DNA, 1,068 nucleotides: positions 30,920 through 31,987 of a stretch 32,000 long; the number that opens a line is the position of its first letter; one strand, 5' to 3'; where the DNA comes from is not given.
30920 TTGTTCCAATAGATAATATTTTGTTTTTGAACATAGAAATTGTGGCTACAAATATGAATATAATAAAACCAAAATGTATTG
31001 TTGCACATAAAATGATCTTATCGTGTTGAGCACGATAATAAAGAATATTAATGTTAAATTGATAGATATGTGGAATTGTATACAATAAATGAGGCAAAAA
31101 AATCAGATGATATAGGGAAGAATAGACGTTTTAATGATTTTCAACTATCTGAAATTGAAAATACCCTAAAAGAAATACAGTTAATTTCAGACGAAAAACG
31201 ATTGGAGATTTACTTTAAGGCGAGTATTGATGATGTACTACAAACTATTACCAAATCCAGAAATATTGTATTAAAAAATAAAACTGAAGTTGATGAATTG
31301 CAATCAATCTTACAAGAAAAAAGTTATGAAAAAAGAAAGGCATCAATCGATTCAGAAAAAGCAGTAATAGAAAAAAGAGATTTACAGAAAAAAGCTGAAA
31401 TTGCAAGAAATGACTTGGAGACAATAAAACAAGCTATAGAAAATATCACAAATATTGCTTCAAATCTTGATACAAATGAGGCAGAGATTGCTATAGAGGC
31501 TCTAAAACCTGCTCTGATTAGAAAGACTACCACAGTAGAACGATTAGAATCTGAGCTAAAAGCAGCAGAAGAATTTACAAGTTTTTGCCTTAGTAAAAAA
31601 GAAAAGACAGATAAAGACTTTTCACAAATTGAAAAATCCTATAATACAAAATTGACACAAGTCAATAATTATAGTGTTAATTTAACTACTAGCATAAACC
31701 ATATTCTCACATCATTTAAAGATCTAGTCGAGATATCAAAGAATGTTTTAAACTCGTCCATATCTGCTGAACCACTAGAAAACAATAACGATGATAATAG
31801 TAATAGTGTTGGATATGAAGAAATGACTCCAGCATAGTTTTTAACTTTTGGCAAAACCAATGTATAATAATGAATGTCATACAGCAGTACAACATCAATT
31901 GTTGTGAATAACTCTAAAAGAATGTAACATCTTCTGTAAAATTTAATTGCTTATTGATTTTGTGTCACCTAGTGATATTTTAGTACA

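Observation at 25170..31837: Island-borne surface / exopolysaccharide-like module with its own orphan response regulator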

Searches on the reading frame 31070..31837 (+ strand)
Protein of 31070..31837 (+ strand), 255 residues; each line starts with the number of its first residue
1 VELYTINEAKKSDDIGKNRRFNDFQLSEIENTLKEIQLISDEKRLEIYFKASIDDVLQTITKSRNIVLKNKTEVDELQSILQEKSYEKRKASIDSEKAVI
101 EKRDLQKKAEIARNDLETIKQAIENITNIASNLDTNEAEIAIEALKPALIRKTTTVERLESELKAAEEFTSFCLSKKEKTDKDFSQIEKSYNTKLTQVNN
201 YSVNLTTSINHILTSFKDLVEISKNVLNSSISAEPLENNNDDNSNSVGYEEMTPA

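Call 3: search_protein_families(library=pfam, proteins=[window:31070-31837:+], max_evalue=0.1)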
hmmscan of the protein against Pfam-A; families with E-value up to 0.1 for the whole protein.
window:31070-31837:+ (255 aa): 2 families
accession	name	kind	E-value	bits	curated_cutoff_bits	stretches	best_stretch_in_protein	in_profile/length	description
PF14678.12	FANCI_S4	-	0.0013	18.4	25.3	1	113-231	47-165/250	FANCI solenoid 4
PF00817.25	IMS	-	0.0057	17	23.2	1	63-162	21-113/148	impB/mucB/samB family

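Call 6: search_protein_families(library=ncbifam, proteins=[window:31070-31837:+], max_evalue=0.01)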
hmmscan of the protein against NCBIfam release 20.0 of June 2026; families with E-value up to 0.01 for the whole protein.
window:31070-31837:+ (255 aa): 0 families

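Call 78: search_solved_structures(query=A10, max_evalue=1)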
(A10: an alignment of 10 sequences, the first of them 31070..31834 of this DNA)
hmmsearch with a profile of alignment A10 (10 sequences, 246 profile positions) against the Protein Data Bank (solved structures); distinct sequences matched with E-value up to 1: 15.
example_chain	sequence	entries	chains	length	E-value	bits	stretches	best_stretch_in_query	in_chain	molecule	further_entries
1t94_A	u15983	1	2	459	0.025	17.2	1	146-228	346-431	polymerase (DNA directed) kappa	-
4u7c_A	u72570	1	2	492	0.028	17.1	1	146-228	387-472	DNA polymerase kappa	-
2oh2_A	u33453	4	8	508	0.03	17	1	146-228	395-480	DNA polymerase kappa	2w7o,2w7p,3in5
3pzp_A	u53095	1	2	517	0.031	17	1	146-228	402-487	DNA polymerase kappa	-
4u6p_A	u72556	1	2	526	0.031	16.9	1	146-228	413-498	DNA polymerase kappa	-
5t14_A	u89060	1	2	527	0.032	16.9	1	146-228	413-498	DNA polymerase kappa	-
2poh_A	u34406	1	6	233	0.043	16.5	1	62-164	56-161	Head completion protein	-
4zkp_A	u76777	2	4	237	0.044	16.4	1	62-164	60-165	Tail needle protein gp26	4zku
3c9i_A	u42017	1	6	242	0.047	16.3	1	62-164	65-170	Tail needle protein gp26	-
9qwr_A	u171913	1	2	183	0.096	15.3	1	29-180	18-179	MICOS complex subunit MIC60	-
2ch7_B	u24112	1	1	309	0.096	15.3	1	23-131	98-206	METHYL-ACCEPTING CHEMOTAXIS PROTEIN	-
1tu3_F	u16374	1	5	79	0.26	13.9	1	75-127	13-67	Rab GTPase binding effector protein 1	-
3nmd_A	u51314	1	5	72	0.35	13.5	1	68-118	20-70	cGMP Dependent PRotein Kinase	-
2jua_A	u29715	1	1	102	0.49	13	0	170-215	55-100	de novo protein S836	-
9cv7_B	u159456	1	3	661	0.51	13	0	54-121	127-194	ZM233 NFL TD CC3+ gp140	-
